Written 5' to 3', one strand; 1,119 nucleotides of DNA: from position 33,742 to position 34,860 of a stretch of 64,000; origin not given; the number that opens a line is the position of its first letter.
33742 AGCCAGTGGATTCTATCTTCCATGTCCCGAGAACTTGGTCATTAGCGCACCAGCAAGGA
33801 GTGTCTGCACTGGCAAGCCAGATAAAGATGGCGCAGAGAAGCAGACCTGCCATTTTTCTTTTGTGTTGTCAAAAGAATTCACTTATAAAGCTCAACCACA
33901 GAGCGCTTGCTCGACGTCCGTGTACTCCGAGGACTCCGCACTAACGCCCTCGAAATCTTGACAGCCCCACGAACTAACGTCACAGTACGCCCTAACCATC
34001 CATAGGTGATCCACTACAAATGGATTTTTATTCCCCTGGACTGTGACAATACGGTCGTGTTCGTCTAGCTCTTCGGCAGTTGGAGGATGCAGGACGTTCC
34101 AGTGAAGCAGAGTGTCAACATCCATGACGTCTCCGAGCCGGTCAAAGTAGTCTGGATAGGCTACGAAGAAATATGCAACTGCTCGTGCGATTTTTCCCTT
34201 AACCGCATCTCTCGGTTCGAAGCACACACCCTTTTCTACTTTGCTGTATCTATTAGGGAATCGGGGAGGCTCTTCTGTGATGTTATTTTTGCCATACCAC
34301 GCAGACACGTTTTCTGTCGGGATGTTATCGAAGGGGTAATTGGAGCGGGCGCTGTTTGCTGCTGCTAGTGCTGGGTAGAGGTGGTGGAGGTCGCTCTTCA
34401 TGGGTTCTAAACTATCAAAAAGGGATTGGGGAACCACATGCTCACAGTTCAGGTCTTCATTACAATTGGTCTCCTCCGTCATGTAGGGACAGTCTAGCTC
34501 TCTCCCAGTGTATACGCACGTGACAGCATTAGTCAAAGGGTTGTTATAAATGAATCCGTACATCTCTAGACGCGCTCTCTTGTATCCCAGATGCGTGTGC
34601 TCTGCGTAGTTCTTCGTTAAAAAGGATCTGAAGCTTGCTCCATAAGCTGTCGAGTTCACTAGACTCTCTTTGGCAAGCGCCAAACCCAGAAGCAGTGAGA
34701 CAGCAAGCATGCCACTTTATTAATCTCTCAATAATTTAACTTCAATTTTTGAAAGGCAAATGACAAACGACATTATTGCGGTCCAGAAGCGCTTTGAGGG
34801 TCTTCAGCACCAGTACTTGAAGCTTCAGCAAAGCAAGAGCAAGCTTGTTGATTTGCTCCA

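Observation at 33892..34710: Bacterial-type Endonuclease I (Vvn/EndA family) with a signal peptide: a secreted nuclease of possible lateral origin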

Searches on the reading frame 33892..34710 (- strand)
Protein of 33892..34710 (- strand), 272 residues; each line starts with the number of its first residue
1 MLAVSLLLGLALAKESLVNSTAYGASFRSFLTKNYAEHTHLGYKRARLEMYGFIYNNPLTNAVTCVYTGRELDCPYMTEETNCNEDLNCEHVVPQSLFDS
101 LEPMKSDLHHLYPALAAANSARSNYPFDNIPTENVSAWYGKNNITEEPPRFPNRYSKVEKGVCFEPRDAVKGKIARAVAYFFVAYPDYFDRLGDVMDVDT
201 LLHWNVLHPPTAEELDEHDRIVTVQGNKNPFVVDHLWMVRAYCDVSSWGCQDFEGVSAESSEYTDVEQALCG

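Call 4: search_protein_families(library=pfam, proteins=[window:33892-34710:-], max_evalue=0.01)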
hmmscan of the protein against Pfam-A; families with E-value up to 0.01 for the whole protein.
window:33892-34710:- (272 aa): 1 family
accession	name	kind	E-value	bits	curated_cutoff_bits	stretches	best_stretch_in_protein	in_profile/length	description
PF04231.19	Endonuclease_1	-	4.7e-33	115.3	25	1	39-232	35-231/235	Endonuclease I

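Call 5: search_protein_families(library=ncbifam, proteins=[window:33892-34710:-], max_evalue=0.1)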
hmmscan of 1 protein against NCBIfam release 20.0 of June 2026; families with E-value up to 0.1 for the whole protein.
window:33892-34710:- (272 aa): 1 family
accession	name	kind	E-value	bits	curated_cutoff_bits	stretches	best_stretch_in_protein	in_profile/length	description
NF011716.0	PRK15137.1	equivalog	5.5e-08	33.1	372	1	103-233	114-227/235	deoxyribonuclease I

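Call 6: search_solved_structures(query=window:33892-34710:-, max_evalue=1, show_alignments=3)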
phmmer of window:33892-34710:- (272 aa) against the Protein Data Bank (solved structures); distinct sequences matched with E-value up to 1: 6.
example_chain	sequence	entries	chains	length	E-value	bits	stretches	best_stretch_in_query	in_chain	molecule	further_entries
1ouo_A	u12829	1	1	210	1.6e-07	34.4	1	103-233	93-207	Nuclease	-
1oup_A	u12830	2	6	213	1.7e-07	34.3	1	103-233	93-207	Nuclease | ENDONUCLEASE I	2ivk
2pu3_A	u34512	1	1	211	5.7e-06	29.3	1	102-233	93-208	Endonuclease I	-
2g7e_A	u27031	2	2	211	3.2e-05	26.8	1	101-233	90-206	Endonuclease I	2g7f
2vnd_A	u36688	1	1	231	4.1e-05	26.5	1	101-233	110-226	ENDONUCLEASE I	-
8bwa_A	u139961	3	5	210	0.2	14.4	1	196-224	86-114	Twisted gastrulation protein homolog 1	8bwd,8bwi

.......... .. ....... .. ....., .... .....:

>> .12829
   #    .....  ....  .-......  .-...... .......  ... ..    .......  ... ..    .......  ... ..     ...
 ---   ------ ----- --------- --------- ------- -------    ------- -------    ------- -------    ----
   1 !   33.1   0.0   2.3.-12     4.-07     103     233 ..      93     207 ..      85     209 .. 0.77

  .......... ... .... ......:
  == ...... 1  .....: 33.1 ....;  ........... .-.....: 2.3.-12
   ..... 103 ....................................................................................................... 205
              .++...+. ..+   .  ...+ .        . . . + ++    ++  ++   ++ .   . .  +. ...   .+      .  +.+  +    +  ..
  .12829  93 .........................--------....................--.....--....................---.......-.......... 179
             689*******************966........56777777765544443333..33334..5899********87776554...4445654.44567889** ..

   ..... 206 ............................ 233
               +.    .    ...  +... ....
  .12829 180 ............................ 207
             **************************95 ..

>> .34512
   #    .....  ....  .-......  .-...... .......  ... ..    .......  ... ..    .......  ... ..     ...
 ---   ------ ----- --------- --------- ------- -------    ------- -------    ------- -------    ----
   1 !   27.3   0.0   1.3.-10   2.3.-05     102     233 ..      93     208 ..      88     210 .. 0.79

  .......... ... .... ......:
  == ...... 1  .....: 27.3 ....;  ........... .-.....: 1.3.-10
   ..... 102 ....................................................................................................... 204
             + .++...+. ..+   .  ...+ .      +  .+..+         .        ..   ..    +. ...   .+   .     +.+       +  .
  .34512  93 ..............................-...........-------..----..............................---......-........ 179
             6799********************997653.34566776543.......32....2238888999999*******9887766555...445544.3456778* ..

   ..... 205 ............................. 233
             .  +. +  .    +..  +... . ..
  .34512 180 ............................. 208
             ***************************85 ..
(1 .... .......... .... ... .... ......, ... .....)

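Call 7: find_homologous_proteins(query=window:33892-34710:-, max_evalue=0.001)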
Query window:33892-34710:- (272 aa): 34 proteins with E <= 0.001 among 806 candidates.
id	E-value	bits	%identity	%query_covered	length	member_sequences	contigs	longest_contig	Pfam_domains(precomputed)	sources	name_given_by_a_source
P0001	9.6e-186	634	99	100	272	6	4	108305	PF04231.20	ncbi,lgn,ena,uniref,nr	ncbi:Endonuclease I [Giardia duodenalis]|uniref:Endonuclease I n=1 Tax=Giardia intestinalis TaxID=57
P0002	2.1e-153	528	83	98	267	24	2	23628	PF04231.20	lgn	-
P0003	2.3e-148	511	79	98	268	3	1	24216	PF04231.20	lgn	-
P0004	8.5e-148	509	81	98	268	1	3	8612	PF04231.20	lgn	-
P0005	5.1e-70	254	46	90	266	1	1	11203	PF04231.20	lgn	-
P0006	1.2e-57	214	45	89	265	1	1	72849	PF04231.20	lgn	-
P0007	1.4e-56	210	43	89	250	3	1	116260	PF04231.20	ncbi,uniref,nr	ncbi:Extracellular_nuclease [Hexamita inflata]|uniref:Extracellular nuclease n=1 Tax=Hexamita inflat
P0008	3.6e-56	209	45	85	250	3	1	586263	PF04231.20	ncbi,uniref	ncbi:Extracellular_nuclease [Hexamita inflata]|uniref:Extracellular_nuclease n=1 Tax=Hexamita inflat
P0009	4.6e-56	208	44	83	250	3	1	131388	PF04231.20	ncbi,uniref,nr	ncbi:Extracellular_nuclease [Hexamita inflata]|uniref:Extracellular nuclease n=1 Tax=Hexamita inflat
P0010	3.8e-55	205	46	82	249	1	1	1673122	PF04231.20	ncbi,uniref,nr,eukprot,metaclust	ncbi:Extracellular nuclease [Spironucleus salmonicida]|uniref:Extracellular nuclease n=1 Tax=Spironu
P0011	7.2e-55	205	43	85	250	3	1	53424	PF04231.20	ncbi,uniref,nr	ncbi:Extracellular_nuclease [Hexamita inflata]|uniref:Extracellular nuclease n=1 Tax=Hexamita inflat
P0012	7.9e-55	204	43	85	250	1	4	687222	PF04231.20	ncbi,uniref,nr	ncbi:Extracellular_nuclease [Hexamita inflata]|uniref:Extracellular nuclease n=1 Tax=Hexamita inflat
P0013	1.4e-54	204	43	85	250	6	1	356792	PF04231.20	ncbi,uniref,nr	ncbi:Extracellular_nuclease [Hexamita inflata]|uniref:Extracellular nuclease n=1 Tax=Hexamita inflat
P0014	3.6e-54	202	44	85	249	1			PF04231.20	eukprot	eukprot:gnl/Chilomastix_cuspidata/11.p2 GENE.gnl/Chilomastix_cuspidata/11~~gnl/Chilomastix_cuspidata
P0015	6.7e-54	201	42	91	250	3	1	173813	PF04231.20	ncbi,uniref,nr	ncbi:Extracellular_nuclease [Hexamita inflata]|uniref:Extracellular nuclease n=1 Tax=Hexamita inflat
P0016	3.9e-53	199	40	93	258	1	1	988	PF04231.20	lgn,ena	-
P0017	8.0e-53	198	44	85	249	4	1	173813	PF04231.20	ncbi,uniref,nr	ncbi:Endonuclease_I [Hexamita inflata]|uniref:Endonuclease I n=1 Tax=Hexamita inflata TaxID=28002 Re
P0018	3.3e-51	193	41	85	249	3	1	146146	PF04231.20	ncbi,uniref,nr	ncbi:Extracellular_nuclease [Hexamita inflata]|uniref:Extracellular nuclease n=1 Tax=Hexamita inflat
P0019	1.6e-50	190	43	84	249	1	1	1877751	PF04231.20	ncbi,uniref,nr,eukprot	ncbi:Endonuclease I [Spironucleus salmonicida]|uniref:Endonuclease I n=1 Tax=Spironucleus salmonicid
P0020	1.9e-49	187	44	77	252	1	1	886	PF04231.20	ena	-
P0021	1.5e-48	184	41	84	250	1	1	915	PF04231.20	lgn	-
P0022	5.9e-46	175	43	72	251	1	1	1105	PF04231.20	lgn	-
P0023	3.5e-33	133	35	85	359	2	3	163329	PF18962.8,PF04231.20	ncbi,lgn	-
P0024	4.4e-32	130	34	89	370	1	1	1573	PF18962.8,PF04231.20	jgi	-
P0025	1.5e-31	128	33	86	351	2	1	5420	PF04231.20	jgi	-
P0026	4.0e-31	127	38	76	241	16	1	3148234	PF04231.20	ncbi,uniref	ncbi:hypothetical protein M9Y10_011340 [Tritrichomonas musculus]|uniref:Endonuclease I n=1 Tax=Tritr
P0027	2.7e-27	114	36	77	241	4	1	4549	PF04231.20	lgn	-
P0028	4.3e-26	110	40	56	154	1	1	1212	PF04231.20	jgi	jgi:endonuclease I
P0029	5.3e-25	107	33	76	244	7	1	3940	PF04231.20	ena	-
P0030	2.1e-17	82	37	56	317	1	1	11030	PF04231.20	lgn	-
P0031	2.5e-17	81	35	76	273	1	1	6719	PF04231.20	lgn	-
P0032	1.2e-16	79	35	75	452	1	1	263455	PF00932.26,PF04231.20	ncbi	ncbi:MAG: hypothetical protein Kow0059_09140 [Candidatus Sumerlaeia bacterium]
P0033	1.3e-14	72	31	83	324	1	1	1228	PF04231.20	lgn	-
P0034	2.6e-9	55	30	64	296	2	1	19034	PF04231.20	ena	-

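Call 13: list_cluster_members(proteins=[P0001, P0002, P0003, P0004, P0005, P0006, P0023, P0026, P0016])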
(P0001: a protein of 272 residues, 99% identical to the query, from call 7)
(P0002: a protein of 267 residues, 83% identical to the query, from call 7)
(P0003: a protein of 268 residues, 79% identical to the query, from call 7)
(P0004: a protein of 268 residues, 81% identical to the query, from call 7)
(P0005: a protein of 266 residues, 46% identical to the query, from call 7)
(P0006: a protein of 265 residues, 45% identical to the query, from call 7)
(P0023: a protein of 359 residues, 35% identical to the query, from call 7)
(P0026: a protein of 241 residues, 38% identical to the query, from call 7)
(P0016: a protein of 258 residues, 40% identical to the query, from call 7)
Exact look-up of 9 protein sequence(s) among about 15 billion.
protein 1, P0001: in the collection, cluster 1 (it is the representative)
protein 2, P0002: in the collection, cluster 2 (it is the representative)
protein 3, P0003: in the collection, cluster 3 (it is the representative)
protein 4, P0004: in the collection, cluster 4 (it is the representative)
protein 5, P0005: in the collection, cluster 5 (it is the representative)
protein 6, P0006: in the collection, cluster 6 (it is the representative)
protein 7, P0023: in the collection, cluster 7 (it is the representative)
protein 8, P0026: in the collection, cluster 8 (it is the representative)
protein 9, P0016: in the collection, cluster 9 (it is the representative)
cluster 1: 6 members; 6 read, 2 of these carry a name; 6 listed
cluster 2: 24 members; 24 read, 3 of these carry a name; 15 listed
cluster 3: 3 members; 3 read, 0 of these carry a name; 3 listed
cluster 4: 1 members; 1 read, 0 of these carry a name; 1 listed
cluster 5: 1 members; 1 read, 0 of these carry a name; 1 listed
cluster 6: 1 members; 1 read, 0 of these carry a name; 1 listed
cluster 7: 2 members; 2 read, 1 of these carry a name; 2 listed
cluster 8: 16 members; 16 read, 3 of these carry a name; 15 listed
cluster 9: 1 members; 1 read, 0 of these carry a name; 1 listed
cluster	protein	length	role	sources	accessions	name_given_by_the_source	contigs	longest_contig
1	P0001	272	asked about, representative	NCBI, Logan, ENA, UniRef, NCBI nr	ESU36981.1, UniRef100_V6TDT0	Endonuclease I [Giardia duodenalis] | Endonuclease I n=1 Tax=Giardia intestinalis TaxID=5741 RepID=V6TDT0_GIAIN | Endonuclease I [Giardia intestinalis]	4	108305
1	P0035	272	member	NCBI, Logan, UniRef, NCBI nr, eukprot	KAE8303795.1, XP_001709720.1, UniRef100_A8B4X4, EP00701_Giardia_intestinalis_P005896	putative Extracellular nuclease [Giardia duodenalis] | Extracellular nuclease n=1 Tax=Giardia intestinalis (strain ATCC 50803 / WB clone C6) ... | putative Extracellular nuclease [Giardia intestinalis]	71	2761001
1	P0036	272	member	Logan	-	-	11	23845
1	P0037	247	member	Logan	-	-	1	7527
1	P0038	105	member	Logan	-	-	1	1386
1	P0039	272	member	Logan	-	-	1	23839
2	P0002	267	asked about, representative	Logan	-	-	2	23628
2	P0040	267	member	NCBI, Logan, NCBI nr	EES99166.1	Extracellular nuclease, putative [Giardia duodenalis ATCC 50581] | Extracellular nuclease, putative [Giardia intestinalis ATCC 50581]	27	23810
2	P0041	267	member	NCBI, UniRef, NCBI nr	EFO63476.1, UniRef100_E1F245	Extracellular nuclease, putative [Giardia lamblia P15] | Extracellular nuclease, putative n=1 Tax=Giardia intestinalis (strain P15) TaxID=658858 ...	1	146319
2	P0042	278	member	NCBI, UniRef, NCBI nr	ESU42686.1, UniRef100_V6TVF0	Endonuclease I [Giardia duodenalis] | Endonuclease I n=2 Tax=Giardia intestinalis TaxID=5741 RepID=V6TVF0_GIAIN | Endonuclease I [Giardia intestinalis]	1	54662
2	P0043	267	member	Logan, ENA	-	-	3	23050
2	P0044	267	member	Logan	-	-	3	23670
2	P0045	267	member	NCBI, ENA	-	-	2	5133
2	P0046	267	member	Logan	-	-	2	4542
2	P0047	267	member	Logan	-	-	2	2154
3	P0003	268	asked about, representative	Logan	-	-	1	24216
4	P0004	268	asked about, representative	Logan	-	-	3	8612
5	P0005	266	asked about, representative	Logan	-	-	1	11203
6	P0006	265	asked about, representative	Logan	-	-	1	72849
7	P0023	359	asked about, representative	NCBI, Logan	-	-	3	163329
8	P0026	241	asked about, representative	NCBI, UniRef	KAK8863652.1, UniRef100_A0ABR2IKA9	hypothetical protein M9Y10_011340 [Tritrichomonas musculus] | Endonuclease I n=1 Tax=Tritrichomonas musculus TaxID=1915356 RepID=A0ABR2IKA9_9EUKA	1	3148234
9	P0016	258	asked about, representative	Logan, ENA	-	-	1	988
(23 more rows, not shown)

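Call 19: search_solved_structures(query=A1, max_evalue=0.001, show_alignments=2)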
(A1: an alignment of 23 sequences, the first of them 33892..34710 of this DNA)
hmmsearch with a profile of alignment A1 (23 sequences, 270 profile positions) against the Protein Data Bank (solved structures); distinct sequences matched with E-value up to 0.001: 5.
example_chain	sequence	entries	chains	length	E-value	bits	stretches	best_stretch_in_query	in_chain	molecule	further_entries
1ouo_A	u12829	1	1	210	7.5e-23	84.6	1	77-234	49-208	Nuclease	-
1oup_A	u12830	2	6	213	6.9e-21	78.1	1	102-234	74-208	Nuclease | ENDONUCLEASE I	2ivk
2g7e_A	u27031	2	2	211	3.3e-20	75.9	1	77-234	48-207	Endonuclease I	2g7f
2vnd_A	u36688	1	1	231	4.8e-20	75.4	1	77-234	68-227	ENDONUCLEASE I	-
2pu3_A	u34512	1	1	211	6.2e-20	75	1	77-233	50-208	Endonuclease I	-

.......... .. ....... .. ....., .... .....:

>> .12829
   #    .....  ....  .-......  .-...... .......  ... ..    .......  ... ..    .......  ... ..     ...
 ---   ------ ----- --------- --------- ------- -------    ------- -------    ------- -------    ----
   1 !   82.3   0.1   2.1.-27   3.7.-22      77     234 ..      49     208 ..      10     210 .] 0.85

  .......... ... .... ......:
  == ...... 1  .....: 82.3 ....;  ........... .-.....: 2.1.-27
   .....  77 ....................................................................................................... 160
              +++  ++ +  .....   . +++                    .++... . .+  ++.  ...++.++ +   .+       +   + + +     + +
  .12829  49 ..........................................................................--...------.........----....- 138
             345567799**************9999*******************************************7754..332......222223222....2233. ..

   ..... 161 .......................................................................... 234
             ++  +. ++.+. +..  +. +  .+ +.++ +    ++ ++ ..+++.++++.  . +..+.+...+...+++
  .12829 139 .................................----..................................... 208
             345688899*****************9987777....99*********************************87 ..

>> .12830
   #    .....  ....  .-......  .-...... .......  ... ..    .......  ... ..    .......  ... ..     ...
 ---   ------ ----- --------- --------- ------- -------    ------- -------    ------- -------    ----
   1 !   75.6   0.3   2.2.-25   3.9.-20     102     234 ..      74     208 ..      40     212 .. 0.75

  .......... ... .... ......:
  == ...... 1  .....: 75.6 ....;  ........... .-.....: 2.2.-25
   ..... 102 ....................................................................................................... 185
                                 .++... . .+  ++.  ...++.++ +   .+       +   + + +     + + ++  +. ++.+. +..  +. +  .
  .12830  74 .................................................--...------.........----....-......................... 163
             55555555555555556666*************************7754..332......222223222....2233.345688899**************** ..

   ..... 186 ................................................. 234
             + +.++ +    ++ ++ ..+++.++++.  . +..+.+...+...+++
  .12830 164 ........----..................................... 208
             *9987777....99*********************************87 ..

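Call 31: predict_structure(alignment_id=A1)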
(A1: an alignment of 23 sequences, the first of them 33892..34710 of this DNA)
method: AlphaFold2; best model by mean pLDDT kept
length: 272 residues; sequences in the alignment: 23
mean_pLDDT: 91.3   pTM: 0.87
mean pLDDT of the five models: 91.3, 91.1, 90.4, 90.3, 90.0
residues with pLDDT >= 90: 226; 70-90: 14; 50-70: 22; < 50: 10
segments of 3 or more residues with pLDDT < 50: 258-263
pLDDT, mean of each block of 10 residues (from residue 1): 73 62 93 95 98 98 98 97 97 97 98 98 97 98 95 97 98 99 98 98 98 98 97 96 95 59 50 44
secondary structure, 60 per line:
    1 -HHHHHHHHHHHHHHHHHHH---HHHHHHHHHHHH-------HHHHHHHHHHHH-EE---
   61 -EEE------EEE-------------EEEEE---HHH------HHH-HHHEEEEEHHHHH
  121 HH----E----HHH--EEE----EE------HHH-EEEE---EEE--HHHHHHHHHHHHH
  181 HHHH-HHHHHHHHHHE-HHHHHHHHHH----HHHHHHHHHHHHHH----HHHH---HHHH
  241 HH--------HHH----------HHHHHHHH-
elements in order: H2-20 H24-35 H43-54 E62-64 E71-73 E87-91 E111-115 H116-122 E137-139 E156-159 E163-165 H168-184 H186-195 H198-207 H212-225 H230-233 H237-242 H264-271

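Call 33: find_encoding_contigs(protein=P0005, flank=5000, max_places=2)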
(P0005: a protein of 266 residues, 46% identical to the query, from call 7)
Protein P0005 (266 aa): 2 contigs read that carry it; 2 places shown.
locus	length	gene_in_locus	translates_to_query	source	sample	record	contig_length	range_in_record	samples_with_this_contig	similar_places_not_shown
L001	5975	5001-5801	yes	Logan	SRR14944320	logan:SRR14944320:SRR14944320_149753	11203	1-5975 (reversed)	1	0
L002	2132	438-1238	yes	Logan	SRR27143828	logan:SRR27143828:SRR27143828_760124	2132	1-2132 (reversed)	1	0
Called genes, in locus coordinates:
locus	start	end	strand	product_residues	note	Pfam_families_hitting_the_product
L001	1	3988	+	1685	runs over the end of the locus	PF14922:FWWh (weak)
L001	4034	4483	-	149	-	PF01775:Ribosomal_L18A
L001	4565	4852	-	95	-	-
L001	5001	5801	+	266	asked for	PF04231:Endonuclease_1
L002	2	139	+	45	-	?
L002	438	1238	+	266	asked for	PF04231:Endonuclease_1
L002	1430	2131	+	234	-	?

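Call 34: find_encoding_contigs(protein=P0006, flank=5000, max_places=2)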
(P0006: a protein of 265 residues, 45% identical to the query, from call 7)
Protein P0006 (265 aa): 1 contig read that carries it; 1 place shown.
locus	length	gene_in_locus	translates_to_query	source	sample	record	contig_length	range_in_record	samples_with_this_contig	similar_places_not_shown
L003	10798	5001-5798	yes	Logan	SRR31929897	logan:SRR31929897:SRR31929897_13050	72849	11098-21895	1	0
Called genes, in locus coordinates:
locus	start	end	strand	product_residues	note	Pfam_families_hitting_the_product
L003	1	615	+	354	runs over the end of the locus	PF13177:DNA_pol3_delta2, PF13191:AAA_16 (faint), PF13401:AAA_22 (faint), PF00004:AAA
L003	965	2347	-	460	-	-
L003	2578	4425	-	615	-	PF00211:Guanylate_cyc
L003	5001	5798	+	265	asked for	PF04231:Endonuclease_1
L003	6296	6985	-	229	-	-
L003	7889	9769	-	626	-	-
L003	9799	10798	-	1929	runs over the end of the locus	PF02207:zf-UBR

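Call 35: search_protein_representatives(protein=window:33892-34710:-)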
Query: 272 residues. Proteins with E-value up to 0.001 (for the whole library): 5966; up to 1e-10: 2295; up to 1e-30: 146. The best 150 are listed.
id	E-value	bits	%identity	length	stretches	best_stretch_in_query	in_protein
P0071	6.3e-64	232.5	45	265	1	22-253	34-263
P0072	1.3e-62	228.2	47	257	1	4-251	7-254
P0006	3.8e-58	213.6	47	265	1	14-248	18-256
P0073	4.1e-56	206.9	45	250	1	23-251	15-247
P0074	3.0e-55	204.1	41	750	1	20-267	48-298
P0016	1.2e-53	198.8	43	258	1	19-252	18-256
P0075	2.4e-51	191.3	44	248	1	23-251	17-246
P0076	5.3e-49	183.6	32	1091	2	18-248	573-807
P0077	3.3e-47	177.7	33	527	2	13-243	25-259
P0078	5.8e-45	170.3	43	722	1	2-234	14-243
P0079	1.7e-43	165.6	40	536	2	39-235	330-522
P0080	2.3e-43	165.1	41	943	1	7-242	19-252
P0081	1.7e-42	162.3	43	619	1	2-241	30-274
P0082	2.3e-42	161.8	39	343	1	20-244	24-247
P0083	3.7e-42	161.1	41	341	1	18-233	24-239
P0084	4.1e-42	161.0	41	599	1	22-243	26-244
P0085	1.8e-41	158.9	41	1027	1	22-246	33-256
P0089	1.4e-40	156.0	39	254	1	1-251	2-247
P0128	1.1e-35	139.9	49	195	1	78-244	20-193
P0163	2.7e-33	132.0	42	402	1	27-244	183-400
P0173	1.3e-32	129.9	38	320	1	28-257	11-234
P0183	3.8e-32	128.3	42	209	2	87-235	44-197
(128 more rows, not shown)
